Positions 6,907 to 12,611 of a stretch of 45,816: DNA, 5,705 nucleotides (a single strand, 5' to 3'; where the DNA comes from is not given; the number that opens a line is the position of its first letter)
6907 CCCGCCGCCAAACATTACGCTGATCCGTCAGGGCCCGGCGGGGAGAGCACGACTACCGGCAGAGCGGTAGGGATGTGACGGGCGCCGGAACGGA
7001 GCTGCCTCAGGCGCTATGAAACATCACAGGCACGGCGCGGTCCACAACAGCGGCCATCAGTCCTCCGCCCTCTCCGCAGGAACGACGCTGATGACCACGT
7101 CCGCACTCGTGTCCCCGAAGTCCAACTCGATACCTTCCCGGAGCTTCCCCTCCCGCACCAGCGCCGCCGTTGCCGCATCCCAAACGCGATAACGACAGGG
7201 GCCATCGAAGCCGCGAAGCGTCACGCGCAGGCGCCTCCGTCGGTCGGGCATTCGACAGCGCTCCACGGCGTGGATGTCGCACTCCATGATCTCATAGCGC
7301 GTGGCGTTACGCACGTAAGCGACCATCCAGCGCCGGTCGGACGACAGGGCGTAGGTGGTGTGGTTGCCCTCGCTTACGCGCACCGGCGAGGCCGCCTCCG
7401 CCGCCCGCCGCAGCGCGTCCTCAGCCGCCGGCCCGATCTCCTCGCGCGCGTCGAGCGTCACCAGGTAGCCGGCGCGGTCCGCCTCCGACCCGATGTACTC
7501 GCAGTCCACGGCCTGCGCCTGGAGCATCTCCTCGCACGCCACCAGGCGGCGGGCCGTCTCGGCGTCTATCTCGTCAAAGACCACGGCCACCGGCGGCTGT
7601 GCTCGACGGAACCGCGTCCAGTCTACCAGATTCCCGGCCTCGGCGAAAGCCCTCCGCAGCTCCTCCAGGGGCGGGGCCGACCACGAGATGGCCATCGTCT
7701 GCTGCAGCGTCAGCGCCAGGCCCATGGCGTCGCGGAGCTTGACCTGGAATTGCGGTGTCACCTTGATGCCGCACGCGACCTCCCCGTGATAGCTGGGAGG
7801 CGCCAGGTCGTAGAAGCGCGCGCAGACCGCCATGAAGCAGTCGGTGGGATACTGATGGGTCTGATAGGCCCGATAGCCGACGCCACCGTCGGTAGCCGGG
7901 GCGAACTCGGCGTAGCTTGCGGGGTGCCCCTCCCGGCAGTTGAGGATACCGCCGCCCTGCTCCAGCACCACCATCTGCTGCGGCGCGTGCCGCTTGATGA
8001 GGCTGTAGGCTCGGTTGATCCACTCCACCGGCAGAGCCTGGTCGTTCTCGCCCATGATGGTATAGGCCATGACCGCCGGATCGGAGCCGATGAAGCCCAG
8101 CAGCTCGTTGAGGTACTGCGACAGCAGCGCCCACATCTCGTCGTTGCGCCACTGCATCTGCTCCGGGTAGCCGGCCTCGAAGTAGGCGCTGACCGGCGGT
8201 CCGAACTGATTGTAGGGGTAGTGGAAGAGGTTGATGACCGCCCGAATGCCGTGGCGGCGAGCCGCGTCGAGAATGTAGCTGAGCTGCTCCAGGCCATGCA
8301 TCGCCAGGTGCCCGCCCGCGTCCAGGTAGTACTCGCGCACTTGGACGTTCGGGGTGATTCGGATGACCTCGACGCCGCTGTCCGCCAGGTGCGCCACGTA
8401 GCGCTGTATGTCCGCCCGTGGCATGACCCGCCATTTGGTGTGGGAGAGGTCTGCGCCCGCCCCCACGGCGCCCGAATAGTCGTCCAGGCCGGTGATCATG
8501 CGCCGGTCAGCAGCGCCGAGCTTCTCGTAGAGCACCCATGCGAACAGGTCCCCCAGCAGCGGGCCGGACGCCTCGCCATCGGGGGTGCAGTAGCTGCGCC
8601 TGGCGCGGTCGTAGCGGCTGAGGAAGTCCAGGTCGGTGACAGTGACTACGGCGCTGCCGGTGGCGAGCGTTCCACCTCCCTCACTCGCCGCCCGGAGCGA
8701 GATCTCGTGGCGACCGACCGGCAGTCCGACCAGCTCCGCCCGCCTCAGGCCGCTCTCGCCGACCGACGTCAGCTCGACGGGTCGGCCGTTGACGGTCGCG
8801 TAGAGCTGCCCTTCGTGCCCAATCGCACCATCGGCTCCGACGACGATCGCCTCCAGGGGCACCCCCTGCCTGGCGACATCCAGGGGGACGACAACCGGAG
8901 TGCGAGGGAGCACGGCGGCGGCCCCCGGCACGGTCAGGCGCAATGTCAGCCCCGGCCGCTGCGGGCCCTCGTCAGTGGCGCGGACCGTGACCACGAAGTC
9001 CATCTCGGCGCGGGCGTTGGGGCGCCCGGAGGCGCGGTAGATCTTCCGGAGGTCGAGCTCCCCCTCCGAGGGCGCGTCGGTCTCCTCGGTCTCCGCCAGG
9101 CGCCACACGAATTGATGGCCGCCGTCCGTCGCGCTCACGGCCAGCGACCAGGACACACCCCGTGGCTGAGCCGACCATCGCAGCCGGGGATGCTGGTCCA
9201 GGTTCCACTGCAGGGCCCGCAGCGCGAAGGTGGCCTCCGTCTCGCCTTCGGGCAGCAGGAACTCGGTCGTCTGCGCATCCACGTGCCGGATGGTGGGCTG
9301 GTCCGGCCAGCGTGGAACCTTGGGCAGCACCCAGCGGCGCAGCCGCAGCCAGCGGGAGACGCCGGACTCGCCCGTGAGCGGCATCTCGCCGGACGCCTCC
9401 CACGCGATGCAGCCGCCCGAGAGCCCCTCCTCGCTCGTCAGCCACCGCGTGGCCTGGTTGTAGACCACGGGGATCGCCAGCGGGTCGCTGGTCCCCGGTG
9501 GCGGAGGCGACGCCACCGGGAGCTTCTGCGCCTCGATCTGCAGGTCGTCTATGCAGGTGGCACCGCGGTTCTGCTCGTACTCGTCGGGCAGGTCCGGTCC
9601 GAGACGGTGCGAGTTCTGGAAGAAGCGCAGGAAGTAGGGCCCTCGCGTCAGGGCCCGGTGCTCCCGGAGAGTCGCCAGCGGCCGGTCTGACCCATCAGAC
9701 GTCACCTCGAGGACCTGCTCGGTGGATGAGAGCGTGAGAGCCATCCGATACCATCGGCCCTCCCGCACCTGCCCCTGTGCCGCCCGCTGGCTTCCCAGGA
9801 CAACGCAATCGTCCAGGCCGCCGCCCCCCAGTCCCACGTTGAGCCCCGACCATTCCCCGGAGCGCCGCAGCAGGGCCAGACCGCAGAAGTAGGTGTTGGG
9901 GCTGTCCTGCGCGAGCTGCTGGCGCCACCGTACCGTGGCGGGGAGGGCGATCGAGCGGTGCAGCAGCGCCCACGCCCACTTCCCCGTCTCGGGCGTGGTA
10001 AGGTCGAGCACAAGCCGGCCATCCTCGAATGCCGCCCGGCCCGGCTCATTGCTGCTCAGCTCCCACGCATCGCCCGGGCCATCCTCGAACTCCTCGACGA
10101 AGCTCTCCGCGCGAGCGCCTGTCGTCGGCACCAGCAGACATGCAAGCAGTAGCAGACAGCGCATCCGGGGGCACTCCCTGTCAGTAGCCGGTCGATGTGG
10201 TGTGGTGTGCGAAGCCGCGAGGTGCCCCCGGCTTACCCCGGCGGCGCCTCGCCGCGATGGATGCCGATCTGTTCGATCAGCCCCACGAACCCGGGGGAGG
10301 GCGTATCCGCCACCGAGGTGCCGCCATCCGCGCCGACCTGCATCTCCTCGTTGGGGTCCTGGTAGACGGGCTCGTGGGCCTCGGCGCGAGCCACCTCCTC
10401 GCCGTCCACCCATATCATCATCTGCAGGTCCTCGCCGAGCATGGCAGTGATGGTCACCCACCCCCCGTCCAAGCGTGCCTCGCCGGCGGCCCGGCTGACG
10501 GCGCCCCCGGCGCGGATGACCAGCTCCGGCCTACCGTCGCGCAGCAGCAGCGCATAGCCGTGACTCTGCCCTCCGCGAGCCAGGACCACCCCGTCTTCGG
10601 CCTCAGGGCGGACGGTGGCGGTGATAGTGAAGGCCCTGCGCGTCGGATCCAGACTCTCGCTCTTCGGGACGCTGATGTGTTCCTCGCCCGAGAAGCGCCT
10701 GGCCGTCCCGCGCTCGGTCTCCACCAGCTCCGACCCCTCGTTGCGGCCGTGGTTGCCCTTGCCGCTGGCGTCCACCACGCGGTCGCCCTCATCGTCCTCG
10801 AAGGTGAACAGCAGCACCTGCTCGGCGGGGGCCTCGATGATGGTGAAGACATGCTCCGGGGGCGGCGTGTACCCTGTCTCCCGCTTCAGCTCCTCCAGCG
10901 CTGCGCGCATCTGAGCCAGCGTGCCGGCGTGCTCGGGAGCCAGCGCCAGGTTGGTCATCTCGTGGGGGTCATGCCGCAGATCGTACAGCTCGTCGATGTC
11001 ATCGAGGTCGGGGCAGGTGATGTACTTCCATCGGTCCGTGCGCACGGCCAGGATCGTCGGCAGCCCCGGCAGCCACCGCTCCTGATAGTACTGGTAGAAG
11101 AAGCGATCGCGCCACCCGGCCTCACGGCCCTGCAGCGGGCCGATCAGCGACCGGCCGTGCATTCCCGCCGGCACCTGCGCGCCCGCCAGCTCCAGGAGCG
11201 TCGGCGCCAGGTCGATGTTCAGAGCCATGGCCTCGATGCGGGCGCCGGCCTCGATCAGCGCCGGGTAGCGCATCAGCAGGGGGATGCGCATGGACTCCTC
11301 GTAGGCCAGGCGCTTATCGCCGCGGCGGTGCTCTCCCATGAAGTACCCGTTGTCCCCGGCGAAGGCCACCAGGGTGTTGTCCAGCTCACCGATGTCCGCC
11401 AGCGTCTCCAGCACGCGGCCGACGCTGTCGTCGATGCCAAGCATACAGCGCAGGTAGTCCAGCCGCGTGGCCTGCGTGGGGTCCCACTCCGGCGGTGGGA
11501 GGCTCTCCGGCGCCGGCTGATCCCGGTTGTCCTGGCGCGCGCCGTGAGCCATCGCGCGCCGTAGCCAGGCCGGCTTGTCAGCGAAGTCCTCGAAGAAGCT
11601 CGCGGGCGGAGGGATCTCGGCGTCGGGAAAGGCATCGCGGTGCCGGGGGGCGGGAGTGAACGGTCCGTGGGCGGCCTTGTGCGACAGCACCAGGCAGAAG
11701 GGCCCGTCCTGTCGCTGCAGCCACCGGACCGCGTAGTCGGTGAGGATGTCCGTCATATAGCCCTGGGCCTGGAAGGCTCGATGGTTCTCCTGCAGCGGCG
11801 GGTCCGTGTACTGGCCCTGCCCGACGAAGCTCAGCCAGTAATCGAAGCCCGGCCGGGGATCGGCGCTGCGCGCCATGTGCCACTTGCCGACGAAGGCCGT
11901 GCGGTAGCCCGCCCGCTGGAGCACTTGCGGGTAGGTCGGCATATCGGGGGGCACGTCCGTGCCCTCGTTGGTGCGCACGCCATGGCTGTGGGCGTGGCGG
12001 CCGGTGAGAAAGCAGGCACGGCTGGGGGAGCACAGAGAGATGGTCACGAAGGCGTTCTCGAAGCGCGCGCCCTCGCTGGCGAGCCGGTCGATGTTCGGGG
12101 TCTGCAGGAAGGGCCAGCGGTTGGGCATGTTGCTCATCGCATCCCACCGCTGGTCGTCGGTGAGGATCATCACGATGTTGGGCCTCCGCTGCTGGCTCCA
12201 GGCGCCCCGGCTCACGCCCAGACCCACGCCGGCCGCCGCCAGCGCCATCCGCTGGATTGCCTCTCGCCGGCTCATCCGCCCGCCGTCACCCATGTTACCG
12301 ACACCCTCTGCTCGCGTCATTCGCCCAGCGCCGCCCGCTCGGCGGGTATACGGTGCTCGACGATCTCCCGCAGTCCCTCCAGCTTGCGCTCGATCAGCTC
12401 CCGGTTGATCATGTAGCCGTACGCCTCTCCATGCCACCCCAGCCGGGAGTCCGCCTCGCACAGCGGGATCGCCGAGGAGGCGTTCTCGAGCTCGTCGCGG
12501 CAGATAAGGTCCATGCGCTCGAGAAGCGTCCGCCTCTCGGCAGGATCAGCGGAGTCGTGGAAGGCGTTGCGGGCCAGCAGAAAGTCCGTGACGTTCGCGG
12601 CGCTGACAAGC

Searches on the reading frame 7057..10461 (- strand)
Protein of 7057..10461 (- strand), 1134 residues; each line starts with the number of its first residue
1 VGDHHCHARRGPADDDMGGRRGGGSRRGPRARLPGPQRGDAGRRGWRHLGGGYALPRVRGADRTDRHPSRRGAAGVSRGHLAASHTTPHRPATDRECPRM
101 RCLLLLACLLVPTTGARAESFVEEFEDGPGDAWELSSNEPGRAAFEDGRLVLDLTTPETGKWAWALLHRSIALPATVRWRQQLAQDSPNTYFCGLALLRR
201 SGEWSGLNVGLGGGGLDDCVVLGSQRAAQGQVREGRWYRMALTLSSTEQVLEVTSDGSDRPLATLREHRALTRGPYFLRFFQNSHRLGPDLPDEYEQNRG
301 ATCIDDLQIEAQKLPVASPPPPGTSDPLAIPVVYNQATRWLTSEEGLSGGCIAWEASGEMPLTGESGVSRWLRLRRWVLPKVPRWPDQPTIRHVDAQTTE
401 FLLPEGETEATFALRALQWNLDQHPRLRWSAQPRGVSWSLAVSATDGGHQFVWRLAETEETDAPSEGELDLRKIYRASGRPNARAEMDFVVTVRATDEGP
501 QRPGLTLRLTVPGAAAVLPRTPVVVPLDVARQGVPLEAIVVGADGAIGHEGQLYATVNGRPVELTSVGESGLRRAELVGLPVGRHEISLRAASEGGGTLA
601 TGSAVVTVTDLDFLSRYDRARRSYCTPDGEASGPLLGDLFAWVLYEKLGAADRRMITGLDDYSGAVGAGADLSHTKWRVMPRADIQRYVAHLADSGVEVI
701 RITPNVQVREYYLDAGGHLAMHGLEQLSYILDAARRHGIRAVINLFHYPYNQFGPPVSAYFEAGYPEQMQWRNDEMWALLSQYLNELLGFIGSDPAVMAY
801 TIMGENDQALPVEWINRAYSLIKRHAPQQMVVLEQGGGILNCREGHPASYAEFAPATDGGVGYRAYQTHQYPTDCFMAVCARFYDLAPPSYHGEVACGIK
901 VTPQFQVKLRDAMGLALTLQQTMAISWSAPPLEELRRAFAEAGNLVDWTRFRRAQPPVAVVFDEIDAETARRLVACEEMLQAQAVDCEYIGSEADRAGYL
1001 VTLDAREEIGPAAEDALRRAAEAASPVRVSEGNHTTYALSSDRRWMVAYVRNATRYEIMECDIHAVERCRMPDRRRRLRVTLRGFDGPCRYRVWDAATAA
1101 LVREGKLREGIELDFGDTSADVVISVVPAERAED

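Call 10: search_protein_families(library=pfam, proteins=[window:7057-10461:-], max_evalue=0.01)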
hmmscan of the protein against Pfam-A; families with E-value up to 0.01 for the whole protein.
window:7057-10461:- (1134 aa): 1 family
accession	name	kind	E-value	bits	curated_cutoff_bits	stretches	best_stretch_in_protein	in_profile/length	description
PF00150.24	Cellulase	-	0.0053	16.7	23.5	1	680-872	18-196/272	Cellulase (glycosyl hydrolase family 5)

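Call 95: search_protein_families(library=pfam, proteins=[window:7057-10461:-], max_evalue=0.1)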
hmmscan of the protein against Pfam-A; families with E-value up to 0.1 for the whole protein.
window:7057-10461:- (1134 aa): 1 family
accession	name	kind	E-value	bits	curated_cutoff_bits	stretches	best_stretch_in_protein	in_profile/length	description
PF00150.24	Cellulase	-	0.0053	16.7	23.5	1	680-872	18-196/272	Cellulase (glycosyl hydrolase family 5)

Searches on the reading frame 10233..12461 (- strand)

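Call 10: search_protein_families(library=pfam, proteins=[window:10233-12461:-], max_evalue=0.01)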
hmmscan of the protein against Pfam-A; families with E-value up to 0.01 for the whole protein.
window:10233-12461:- (742 aa): 7 families
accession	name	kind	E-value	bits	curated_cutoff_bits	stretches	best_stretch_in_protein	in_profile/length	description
PF00884.28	Sulfatase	-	8.3e-57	193.2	25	1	94-428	1-301/301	Sulfatase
PF16347.10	SGSH_C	-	4.3e-39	134.6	29.3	1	376-527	1-153/154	N-sulphoglucosamine sulphohydrolase, C-terminal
PF13385.13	Laminin_G_3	-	4.9e-08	33.7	27.6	1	591-735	2-141/151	Concanavalin A-like lectin/glucanases superfamily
PF02210.31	Laminin_G_2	-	2.8e-06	28.2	22.9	1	618-733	2-122/126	Laminin G domain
PF00054.30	Laminin_G_1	-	1.6e-05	25.6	24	1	618-710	2-98/131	Laminin G domain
PF01663.27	Phosphodiest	-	1.7e-05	25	23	1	97-166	2-66/342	Type I phosphodiesterase / nucleotide pyrophosphatase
PF14707.11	Sulfatase_C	-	0.0022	19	30.9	0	488-530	54-97/127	C-terminal region of aryl-sulfatase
